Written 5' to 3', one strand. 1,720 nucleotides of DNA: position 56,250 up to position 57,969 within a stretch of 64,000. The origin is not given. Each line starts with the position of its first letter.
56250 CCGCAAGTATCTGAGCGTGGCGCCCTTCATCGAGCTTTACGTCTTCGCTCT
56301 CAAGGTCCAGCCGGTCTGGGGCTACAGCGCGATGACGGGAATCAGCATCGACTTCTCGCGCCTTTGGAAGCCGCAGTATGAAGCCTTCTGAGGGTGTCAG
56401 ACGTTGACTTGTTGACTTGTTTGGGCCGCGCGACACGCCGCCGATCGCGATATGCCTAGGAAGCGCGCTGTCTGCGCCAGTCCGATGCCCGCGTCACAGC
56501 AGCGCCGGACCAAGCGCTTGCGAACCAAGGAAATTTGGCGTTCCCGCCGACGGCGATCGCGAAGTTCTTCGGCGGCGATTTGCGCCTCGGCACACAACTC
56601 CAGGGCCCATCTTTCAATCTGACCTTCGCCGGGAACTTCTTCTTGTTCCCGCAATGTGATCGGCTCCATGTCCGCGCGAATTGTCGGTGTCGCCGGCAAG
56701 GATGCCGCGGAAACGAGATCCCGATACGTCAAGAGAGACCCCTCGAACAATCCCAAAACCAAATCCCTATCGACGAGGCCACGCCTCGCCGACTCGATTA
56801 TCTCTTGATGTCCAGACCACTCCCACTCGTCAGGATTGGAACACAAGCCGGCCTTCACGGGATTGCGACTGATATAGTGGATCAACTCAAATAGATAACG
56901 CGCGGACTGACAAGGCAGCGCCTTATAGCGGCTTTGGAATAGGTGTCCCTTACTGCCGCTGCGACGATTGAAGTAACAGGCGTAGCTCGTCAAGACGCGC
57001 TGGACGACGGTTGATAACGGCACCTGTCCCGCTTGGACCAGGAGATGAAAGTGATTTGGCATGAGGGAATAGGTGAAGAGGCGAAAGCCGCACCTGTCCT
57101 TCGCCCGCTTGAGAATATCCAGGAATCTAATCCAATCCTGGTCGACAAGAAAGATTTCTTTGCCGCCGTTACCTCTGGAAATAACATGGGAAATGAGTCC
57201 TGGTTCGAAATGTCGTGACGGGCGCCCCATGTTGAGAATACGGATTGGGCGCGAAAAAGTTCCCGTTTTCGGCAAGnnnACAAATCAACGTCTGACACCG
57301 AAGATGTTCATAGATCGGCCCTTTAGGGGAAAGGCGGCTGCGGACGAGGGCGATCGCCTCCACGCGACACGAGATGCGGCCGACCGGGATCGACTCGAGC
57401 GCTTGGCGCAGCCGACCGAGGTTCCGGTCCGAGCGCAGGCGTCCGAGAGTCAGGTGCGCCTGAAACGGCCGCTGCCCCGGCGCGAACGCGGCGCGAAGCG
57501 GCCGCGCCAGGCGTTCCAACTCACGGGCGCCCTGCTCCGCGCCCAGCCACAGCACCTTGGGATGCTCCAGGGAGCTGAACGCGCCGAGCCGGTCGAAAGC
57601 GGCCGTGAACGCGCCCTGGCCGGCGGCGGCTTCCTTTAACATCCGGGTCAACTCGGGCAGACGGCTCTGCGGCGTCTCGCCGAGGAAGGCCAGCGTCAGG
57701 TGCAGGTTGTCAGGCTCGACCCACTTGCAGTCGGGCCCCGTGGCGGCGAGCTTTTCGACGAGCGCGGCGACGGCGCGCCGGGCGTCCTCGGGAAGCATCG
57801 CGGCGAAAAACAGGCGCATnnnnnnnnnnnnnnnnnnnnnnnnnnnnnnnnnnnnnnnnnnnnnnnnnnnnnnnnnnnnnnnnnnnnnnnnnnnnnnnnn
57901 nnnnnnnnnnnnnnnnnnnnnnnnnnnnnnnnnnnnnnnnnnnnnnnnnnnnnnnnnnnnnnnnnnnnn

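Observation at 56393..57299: RayT (REP-associated tyrosine transposase) element with 26-27 bp inverted repeats, inserted between convergent genes and fused to the 3' end of thpR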

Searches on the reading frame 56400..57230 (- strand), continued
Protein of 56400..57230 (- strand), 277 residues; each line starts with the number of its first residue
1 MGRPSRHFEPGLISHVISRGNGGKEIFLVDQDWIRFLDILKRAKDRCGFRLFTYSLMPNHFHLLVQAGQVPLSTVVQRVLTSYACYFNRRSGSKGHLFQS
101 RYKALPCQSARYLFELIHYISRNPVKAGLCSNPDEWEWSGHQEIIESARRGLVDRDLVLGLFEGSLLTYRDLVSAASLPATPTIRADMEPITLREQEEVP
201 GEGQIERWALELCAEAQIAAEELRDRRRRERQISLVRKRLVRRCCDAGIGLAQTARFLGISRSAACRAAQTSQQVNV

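Call 38: search_solved_structures(query=A2, max_evalue=1, show_alignments=3)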
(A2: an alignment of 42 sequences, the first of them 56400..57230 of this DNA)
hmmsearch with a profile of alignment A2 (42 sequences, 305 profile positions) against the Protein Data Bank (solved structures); distinct sequences matched with E-value up to 1: 23.
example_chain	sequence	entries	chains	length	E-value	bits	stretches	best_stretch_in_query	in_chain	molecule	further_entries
4er8_A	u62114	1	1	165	7.6e-09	38.9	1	32-143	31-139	TnpArep for protein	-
2hcb_A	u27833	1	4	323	2e-07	34.3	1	208-300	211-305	Chromosomal replication initiator protein dnaA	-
1l8q_A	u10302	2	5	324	2e-07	34.3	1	208-300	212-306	Chromosomal replication initiator protein dnaA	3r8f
2z4r_A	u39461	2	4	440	3.3e-06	30.3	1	223-299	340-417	Chromosomal replication initiator protein dnaA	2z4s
1j1v_A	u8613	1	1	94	3.7e-06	30.1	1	225-302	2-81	Chromosomal replication initiator protein dnaA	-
3pvp_A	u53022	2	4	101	8.7e-05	25.6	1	225-298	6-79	Chromosomal replication initiator protein dnaA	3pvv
8btg_A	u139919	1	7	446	0.0013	21.8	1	200-301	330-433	Chromosomal replication initiator protein DnaA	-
2xm3_A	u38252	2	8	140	0.042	16.8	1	38-82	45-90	TRANSPOSASE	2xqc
2xo6_A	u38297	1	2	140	0.043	16.8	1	38-82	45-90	TRANSPOSASE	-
2xma_A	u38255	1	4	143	0.044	16.8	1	38-82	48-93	TRANSPOSASE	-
5jlu_A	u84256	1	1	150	0.045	16.7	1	223-295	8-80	Adhesin competence repressor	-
2f4f_A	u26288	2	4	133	0.051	16.5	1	38-67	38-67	Transposase, putative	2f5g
2ec2_A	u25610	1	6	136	0.056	16.4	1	38-67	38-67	136aa long hypothetical transposase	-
5jls_A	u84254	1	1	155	0.067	16.1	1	223-295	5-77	Adhesin competence repressor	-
3tgn_A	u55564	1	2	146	0.15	14.9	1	224-295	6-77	Adc operon repressor AdcR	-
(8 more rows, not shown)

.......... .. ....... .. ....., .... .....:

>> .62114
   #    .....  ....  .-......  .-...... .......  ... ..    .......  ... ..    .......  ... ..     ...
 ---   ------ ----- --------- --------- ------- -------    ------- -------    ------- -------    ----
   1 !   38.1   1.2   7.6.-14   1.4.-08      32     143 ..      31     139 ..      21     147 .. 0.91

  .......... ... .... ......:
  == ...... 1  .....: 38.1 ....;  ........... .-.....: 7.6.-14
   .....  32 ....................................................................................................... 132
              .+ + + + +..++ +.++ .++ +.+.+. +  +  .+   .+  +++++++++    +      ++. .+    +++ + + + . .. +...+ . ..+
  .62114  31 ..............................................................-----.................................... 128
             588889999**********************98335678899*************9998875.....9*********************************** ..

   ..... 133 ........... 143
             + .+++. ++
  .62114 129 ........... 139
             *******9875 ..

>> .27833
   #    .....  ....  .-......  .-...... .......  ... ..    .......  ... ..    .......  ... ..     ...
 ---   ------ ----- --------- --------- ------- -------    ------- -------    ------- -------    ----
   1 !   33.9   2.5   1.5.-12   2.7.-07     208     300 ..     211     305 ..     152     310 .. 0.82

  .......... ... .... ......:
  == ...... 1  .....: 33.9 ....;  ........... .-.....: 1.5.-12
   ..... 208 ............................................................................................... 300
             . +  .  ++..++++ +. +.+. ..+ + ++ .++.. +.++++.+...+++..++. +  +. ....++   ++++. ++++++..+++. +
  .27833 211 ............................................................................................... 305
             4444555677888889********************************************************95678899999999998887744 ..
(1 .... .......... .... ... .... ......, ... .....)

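Call 39: find_related_loci(query=A2, collection=metagenome_contigs, flank=2500)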
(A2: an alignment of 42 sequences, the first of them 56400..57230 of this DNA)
Query A2 (277 aa) in metagenome_contigs; peptide patterns used: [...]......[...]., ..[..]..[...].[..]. (x = any residue, [..] = any of these).
600 stretches matched a pattern (row limit reached: there are more); 582 encode a relative of the query (tblastn E <= 1e-3); the best 80 are kept; 80 distinct loci.
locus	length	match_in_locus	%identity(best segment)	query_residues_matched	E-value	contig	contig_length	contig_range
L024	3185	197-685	43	3-166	2e-46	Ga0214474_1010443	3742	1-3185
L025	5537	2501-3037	43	1-176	1e-43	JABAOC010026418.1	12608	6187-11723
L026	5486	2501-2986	44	1-162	4e-43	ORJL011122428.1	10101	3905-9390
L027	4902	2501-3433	33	1-274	4e-42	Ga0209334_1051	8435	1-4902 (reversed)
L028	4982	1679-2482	33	1-252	9e-41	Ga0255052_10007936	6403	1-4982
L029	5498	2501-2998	39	1-166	8e-40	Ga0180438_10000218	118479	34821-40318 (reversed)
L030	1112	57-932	33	1-274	6e-41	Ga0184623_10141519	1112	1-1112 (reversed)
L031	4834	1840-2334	41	1-165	5e-39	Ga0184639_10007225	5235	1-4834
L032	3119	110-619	43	1-170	2e-38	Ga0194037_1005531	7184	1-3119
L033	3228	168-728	39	1-182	2e-38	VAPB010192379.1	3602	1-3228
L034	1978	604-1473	30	1-270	1e-38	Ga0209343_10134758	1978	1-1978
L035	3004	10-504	42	1-162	1e-38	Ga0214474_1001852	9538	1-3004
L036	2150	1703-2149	43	3-152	2e-38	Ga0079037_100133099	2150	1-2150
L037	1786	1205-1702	42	1-166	2e-38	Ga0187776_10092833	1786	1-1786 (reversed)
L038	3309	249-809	38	1-183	1e-37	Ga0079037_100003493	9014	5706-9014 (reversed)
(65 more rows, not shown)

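Call 45: predict_structure(alignment_id=A2)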
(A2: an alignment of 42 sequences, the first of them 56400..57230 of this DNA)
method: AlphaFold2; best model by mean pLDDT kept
length: 277 residues; sequences in the alignment: 42
mean_pLDDT: 89.9   pTM: 0.71
mean pLDDT of the five models: 89.9, 89.2, 89.1, 88.8, 88.6
residues with pLDDT >= 90: 207; 70-90: 43; 50-70: 23; < 50: 4
segments of 3 or more residues with pLDDT < 50: 195-197
pLDDT, mean of each block of 10 residues (from residue 1): 71 96 97 98 96 98 95 95 97 92 92 94 97 96 86 93 89 88 64 54 94 96 85 95 95 92 93 75
secondary structure, 60 per line:
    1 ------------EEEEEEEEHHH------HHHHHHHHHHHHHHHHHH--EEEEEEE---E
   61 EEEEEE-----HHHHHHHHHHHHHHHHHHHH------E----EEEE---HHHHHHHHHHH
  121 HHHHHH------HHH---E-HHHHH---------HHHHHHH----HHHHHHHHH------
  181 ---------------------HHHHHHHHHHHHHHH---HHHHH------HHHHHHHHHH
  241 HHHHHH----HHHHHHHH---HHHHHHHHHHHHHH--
elements in order: E13-20 H30-47 E50-56 E60-66 H72-91 E103-106 H110-126 H141-145 H155-161 H166-174 H202-216 H220-224 H231-246 H251-258 H262-275

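Call 48: fold_search(model_id=the predicted structure, library=pdb)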
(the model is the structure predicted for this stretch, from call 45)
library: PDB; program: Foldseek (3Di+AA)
matches with E <= 10: 1093; with E <= 0.001: 22
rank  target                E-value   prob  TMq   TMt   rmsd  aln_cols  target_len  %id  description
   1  4er8_A                3.2e-07  1.00  0.46  0.74   4.2       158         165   18  Structure of the REP associates tyrosine transposase bound to a REP hairpin (released 2012-08-15)
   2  2xqc_D                3.1e-05  1.00  0.33  0.64   7.8       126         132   21  DEINOCOCCUS RADIODURANS ISDRA2 TRANSPOSASE COMPLEXED WITH LEFT END RECOGNITION AND CLEAVAGE SITE AND ZN (released 2010-10-13)
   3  2xma_B                3.3e-05  1.00  0.33  0.63   7.8       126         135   21  DEINOCOCCUS RADIODURANS ISDRA2 TRANSPOSASE RIGHT END DNA COMPLEX (released 2010-10-13)
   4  2xm3_C                5.6e-05  1.00  0.32  0.65   5.0       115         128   22  Deinococcus radiodurans ISDra2 Transposase Left end DNA complex (released 2010-10-13)
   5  2xo6_A                6.6e-05  1.00  0.33  0.63   7.8       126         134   21  DEINOCOCCUS RADIODURANS ISDRA2 TRANSPOSASE Y132F MUTANT COMPLEXED WITH LEFT END RECOGNITION AND CLEAVAGE SITE (released 2010-10-13)
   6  2xma_E                7.3e-05  1.00  0.32  0.60   4.7       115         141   22  DEINOCOCCUS RADIODURANS ISDRA2 TRANSPOSASE RIGHT END DNA COMPLEX (released 2010-10-13)
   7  2xm3_B                7.7e-05  1.00  0.32  0.63   4.9       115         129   21  Deinococcus radiodurans ISDra2 Transposase Left end DNA complex (released 2010-10-13)
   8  2xo6_D                7.7e-05  1.00  0.31  0.63   7.7       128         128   20  DEINOCOCCUS RADIODURANS ISDRA2 TRANSPOSASE Y132F MUTANT COMPLEXED WITH LEFT END RECOGNITION AND CLEAVAGE SITE (released 2010-10-13)
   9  2f4f_A                8.2e-05  1.00  0.32  0.64  10.7       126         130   18  Crystal structure of IS200 transposase (released 2005-12-13)
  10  2xma_A                8.6e-05  1.00  0.33  0.61   7.8       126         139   21  DEINOCOCCUS RADIODURANS ISDRA2 TRANSPOSASE RIGHT END DNA COMPLEX (released 2010-10-13)
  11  2xm3_D                9.1e-05  1.00  0.32  0.64   4.9       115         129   22  Deinococcus radiodurans ISDra2 Transposase Left end DNA complex (released 2010-10-13)
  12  2xm3_A                1.3e-04  1.00  0.33  0.67   8.0       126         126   19  Deinococcus radiodurans ISDra2 Transposase Left end DNA complex (released 2010-10-13)
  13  2vjv_A                2.3e-04  1.00  0.33  0.69   5.2       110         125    6  Crystal structure of the IS608 transposase in complex with left end 26-mer DNA hairpin and a 6-mer DNA representing th (released 2008-02-19)
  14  2a6o_A                3.6e-04  1.00  0.33  0.58   7.8       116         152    9  Crystal Structure of the ISHp608 Transposase in Complex with Stem-loop DNA (released 2005-10-25)
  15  2a6m_A                3.8e-04  1.00  0.32  0.65   5.9       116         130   10  Crystal Structure of the ISHp608 Transposase (released 2005-10-25)
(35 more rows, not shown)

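Call 51: find_encoding_contigs(protein=P0048, flank=2500, max_places=8)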
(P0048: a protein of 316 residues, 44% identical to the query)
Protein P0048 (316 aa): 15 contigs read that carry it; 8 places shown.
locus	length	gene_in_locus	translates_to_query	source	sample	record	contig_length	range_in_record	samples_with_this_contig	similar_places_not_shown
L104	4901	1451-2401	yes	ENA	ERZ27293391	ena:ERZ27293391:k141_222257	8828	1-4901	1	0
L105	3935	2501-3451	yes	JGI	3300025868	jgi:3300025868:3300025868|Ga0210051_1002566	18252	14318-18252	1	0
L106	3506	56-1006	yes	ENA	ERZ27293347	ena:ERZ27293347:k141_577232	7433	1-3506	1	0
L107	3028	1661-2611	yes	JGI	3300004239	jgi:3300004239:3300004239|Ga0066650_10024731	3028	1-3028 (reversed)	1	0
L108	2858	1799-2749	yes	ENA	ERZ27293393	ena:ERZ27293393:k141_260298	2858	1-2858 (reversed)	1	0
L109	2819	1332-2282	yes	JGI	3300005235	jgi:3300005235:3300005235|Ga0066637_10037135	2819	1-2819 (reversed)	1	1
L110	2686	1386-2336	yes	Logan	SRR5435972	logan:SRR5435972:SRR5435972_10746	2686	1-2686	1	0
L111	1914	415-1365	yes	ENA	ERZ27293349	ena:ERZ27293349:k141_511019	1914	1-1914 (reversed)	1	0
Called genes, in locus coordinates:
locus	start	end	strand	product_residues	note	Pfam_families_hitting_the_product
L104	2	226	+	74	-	?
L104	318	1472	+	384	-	PF25794:SACS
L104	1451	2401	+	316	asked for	PF01797:Y1_Tnp, PF08299:Bac_DnaA_C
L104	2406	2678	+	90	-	PF13635:DUF4143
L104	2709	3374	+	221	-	PF02732:ERCC4, PF12826:HHH_2, PF14520:HHH_5, PF00633:HHH (faint)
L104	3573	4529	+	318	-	-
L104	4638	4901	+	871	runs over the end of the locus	PF01411:tRNA-synt_2c, PF07973:tRNA_SAD, PF02272:DHHA1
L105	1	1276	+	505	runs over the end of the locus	PF02142:MGS, PF01808:AICARFT_IMPCHas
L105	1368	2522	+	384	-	PF25794:SACS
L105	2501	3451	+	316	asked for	PF01797:Y1_Tnp, PF08299:Bac_DnaA_C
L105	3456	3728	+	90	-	PF13635:DUF4143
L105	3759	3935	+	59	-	?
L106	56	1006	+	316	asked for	PF01797:Y1_Tnp, PF08299:Bac_DnaA_C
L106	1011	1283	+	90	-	PF13635:DUF4143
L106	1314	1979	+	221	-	PF02732:ERCC4, PF12826:HHH_2, PF14520:HHH_5, PF00633:HHH (faint)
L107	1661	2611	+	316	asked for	PF01797:Y1_Tnp, PF08299:Bac_DnaA_C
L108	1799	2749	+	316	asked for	PF01797:Y1_Tnp, PF08299:Bac_DnaA_C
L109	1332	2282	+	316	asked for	PF01797:Y1_Tnp, PF08299:Bac_DnaA_C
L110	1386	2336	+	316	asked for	PF01797:Y1_Tnp, PF08299:Bac_DnaA_C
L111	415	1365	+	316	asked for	PF01797:Y1_Tnp, PF08299:Bac_DnaA_C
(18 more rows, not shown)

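Call 56: search_protein_families(library=pfam, proteins=[L001:2062-2928:+], max_evalue=0.001)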
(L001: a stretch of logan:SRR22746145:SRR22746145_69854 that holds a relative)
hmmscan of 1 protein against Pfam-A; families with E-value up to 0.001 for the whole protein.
L001:2062-2928:+ (289 aa): 6 families
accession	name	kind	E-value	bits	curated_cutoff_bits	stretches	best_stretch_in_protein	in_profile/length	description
PF04321.23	RmlD_sub_bind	-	1.4e-87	293.9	27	1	1-282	1-282/287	RmlD substrate binding domain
PF01370.27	Epimerase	-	5.4e-26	91.9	20.9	1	3-183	1-203/240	NAD dependent epimerase/dehydratase family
PF16363.11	GDP_Man_Dehyd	-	2.1e-15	57.5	27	1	34-170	58-197/332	GDP-mannose 4,6 dehydratase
PF02719.21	Polysacc_synt_2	-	1.9e-08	34.3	20.2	1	35-143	61-156/293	Polysaccharide biosynthesis protein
PF07993.18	NAD_binding_4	-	2.8e-05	23.8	20.1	1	53-180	90-236/258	Male sterility protein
PF05368.20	NmrA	-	0.00018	21.6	27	1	2-34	4-36/298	NmrA-like family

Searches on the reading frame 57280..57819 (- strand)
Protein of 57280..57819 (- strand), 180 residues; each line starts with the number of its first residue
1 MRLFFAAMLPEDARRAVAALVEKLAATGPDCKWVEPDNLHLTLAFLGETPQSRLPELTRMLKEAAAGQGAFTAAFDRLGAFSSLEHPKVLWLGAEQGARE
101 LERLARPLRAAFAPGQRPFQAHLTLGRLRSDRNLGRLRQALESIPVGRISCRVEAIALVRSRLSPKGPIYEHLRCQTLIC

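Call 8: search_protein_families(library=pfam, proteins=[window:57280-57819:-], max_evalue=0.01)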
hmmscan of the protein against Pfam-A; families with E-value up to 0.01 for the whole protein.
window:57280-57819:- (180 aa): 2 families
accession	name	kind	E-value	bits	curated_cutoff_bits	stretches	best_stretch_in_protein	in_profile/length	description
PF02834.22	LigT_PEase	-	1.2e-31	109.2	23.3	2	9-91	3-87/87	LigT like Phosphoesterase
PF13563.12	2_5_RNA_ligase2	-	2.1e-17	64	27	1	20-161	8-148/152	2'-5' RNA ligase superfamily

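Call 9: search_protein_families(library=ncbifam, proteins=[window:57280-57819:-], max_evalue=0.01)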
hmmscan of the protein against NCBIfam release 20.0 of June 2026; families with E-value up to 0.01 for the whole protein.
window:57280-57819:- (180 aa): 2 families
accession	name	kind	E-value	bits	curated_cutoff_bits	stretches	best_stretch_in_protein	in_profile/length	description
TIGR02258.1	2_5_ligase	equivalog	1e-39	136.3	65.7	1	1-176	1-178/180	RNA 2',3'-cyclic phosphodiesterase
NF011704.0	PRK15124.1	equivalog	7.4e-15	55.4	184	1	2-128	6-131/176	RNA 2',3'-cyclic phosphodiesterase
